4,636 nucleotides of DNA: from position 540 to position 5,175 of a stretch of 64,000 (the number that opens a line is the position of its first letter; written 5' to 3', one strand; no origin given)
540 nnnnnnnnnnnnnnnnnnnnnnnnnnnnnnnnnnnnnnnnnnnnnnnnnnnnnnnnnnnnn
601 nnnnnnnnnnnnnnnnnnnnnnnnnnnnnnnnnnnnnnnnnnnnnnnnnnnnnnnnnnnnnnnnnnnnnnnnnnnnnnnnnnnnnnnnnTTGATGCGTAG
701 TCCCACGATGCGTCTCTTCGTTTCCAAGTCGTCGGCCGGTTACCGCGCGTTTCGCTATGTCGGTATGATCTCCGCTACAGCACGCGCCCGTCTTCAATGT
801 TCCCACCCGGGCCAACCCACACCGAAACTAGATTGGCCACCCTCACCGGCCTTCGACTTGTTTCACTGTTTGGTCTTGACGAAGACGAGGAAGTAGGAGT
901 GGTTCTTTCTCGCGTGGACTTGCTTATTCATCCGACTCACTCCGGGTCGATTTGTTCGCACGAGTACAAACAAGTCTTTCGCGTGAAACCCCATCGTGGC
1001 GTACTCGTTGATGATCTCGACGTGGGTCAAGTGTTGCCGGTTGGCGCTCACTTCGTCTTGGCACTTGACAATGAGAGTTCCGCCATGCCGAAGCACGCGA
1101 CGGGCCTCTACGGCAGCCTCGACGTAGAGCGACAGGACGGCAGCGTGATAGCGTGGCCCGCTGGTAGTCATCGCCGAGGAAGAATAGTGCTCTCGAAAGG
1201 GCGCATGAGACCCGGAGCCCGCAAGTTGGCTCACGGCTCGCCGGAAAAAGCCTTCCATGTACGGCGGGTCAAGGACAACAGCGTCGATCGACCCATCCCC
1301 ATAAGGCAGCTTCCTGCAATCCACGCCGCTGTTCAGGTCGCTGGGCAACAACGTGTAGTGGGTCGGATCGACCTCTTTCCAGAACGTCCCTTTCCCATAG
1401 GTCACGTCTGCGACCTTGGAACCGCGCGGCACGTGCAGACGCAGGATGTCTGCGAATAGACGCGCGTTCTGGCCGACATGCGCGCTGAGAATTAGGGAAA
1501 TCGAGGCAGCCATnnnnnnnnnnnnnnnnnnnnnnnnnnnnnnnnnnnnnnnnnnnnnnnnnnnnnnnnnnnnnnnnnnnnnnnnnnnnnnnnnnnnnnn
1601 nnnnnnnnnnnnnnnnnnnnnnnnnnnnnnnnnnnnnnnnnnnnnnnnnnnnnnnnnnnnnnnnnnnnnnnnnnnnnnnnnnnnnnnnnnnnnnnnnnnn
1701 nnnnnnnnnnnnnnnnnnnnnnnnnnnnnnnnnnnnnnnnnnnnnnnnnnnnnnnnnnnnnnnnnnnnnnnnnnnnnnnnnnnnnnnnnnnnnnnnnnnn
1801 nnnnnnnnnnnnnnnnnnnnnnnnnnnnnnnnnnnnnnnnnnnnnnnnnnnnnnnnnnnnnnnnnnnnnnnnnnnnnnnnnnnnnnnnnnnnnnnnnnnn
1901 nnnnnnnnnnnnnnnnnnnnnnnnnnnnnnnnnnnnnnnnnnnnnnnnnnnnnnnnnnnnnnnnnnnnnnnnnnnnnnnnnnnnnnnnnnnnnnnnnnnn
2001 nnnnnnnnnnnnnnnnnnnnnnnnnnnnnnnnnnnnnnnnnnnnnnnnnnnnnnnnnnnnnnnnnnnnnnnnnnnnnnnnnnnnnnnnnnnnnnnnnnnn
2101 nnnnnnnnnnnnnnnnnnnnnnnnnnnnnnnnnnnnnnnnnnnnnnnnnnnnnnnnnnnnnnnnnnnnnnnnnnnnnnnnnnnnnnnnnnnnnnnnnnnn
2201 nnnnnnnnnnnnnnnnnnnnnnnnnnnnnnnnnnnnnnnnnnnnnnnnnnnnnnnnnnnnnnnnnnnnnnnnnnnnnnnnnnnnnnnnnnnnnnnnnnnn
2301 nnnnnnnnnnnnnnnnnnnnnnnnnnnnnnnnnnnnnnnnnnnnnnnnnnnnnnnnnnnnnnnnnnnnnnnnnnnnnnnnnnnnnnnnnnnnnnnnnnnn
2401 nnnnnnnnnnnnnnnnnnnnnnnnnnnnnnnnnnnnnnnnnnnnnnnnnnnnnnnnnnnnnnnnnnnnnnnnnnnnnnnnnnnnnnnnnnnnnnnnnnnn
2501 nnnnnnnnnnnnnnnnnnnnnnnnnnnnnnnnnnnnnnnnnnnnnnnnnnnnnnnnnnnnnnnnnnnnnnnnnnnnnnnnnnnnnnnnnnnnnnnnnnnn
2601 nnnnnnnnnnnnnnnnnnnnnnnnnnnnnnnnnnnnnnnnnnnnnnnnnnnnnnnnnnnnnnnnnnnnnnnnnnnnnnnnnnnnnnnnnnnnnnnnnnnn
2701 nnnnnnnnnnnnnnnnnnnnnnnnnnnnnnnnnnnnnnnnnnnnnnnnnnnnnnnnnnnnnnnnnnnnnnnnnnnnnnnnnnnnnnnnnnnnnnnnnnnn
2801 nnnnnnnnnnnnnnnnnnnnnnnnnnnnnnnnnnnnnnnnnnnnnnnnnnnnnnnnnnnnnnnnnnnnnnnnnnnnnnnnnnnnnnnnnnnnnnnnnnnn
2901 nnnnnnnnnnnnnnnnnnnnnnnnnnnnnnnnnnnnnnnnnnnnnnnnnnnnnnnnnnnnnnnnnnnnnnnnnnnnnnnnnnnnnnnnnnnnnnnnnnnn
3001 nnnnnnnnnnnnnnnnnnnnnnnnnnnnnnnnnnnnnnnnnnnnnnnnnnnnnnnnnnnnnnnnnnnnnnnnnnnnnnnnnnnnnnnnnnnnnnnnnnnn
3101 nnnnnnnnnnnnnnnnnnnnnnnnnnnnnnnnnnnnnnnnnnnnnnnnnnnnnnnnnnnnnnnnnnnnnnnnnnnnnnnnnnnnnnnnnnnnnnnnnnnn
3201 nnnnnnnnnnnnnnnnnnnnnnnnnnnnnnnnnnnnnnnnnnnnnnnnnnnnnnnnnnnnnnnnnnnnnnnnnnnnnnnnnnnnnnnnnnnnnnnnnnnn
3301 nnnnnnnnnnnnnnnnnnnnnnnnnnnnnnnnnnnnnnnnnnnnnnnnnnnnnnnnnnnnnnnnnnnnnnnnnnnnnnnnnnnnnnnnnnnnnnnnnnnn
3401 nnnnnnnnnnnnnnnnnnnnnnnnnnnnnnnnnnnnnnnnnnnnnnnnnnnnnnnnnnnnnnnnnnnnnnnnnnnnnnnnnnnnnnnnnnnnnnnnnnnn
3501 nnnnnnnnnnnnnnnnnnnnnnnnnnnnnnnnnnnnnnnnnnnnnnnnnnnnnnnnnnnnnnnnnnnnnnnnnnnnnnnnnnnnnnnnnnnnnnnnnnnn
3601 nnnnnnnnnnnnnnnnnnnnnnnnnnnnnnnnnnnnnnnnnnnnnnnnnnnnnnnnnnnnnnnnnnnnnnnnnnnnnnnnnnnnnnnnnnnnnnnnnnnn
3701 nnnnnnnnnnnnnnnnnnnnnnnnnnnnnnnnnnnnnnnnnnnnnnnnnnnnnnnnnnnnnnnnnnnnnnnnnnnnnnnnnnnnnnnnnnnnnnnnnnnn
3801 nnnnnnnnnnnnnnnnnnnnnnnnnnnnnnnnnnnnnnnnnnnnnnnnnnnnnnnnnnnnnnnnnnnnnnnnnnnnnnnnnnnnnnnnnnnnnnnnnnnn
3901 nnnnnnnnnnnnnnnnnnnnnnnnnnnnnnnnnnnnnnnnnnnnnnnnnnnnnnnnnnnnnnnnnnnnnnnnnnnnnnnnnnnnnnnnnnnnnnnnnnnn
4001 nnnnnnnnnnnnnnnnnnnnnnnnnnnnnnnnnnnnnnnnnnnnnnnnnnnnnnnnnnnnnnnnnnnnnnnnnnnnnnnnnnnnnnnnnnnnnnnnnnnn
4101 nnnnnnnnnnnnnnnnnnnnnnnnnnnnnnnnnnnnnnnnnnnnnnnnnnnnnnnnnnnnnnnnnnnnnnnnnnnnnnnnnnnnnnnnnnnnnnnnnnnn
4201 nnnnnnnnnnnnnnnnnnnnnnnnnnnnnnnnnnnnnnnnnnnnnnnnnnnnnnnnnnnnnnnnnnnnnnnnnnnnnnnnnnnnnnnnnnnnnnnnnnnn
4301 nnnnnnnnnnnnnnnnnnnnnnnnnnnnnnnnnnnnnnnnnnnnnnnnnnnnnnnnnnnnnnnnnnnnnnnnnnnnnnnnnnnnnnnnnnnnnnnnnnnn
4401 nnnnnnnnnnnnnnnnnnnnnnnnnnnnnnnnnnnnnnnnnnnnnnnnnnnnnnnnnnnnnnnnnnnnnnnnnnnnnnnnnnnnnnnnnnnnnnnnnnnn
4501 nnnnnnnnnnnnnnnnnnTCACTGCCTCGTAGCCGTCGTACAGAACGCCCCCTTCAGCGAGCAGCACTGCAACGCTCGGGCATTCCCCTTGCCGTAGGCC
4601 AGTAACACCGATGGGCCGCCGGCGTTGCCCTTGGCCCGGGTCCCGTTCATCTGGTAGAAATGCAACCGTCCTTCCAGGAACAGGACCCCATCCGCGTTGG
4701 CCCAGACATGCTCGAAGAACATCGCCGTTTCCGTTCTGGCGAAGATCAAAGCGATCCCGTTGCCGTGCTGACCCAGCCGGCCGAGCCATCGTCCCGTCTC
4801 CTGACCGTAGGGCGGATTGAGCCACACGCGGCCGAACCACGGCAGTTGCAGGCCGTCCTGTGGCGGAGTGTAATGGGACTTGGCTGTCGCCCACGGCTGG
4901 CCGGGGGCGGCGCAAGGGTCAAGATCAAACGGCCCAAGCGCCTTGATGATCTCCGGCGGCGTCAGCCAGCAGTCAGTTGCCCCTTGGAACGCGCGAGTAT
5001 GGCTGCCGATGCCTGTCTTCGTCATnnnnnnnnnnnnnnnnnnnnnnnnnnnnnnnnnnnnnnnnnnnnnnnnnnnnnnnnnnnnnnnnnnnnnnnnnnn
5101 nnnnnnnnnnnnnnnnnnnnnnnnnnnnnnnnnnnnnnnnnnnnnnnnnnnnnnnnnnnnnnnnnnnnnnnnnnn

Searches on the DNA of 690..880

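Call 87: search_rna_families(source=window, start=690, end=880, threshold=evalue, max_evalue=1)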
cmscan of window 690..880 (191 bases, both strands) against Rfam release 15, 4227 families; matches with E-value up to 1: 0.
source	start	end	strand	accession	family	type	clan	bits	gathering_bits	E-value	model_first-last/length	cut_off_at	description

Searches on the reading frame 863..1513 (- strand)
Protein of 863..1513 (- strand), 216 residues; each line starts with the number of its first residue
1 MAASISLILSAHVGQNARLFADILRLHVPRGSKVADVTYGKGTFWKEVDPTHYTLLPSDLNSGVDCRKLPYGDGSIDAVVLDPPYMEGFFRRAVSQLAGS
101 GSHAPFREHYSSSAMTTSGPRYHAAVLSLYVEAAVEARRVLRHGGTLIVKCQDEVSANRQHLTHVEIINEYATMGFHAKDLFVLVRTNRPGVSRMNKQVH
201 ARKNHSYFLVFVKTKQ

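Call 48: search_protein_families(library=phrogs, proteins=[window:863-1513:-], max_evalue=0.001)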
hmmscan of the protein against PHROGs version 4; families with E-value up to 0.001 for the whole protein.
window:863-1513:- (216 aa): 4 families
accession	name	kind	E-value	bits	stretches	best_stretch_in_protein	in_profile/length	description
phrog_24333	-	other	7.4e-72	242.6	1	5-215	29-228/238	DNA methyltransferase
phrog_67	-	other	1.3e-08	35.4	1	72-213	139-244/743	DNA methyltransferase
phrog_954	-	other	9.5e-06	26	0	64-87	99-122/229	DNA methyltransferase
phrog_6025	-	other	0.00029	21.5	0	73-100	28-55/192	DNA methyltransferase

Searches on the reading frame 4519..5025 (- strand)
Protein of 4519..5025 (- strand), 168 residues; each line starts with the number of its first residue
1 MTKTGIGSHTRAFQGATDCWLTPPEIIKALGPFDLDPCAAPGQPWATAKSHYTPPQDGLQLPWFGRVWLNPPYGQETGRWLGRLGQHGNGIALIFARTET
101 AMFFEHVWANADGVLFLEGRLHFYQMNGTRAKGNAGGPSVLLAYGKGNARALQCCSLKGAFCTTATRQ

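Call 47: search_protein_families(library=pfam, proteins=[window:4519-5025:-], max_evalue=0.001)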
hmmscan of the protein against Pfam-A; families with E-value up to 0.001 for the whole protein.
window:4519-5025:- (168 aa): 1 family
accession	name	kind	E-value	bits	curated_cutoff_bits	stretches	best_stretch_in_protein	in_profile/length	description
PF05869.16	Dam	-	1.3e-11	44.9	28.1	1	15-140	7-140/169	DNA N-6-adenine-methyltransferase (Dam)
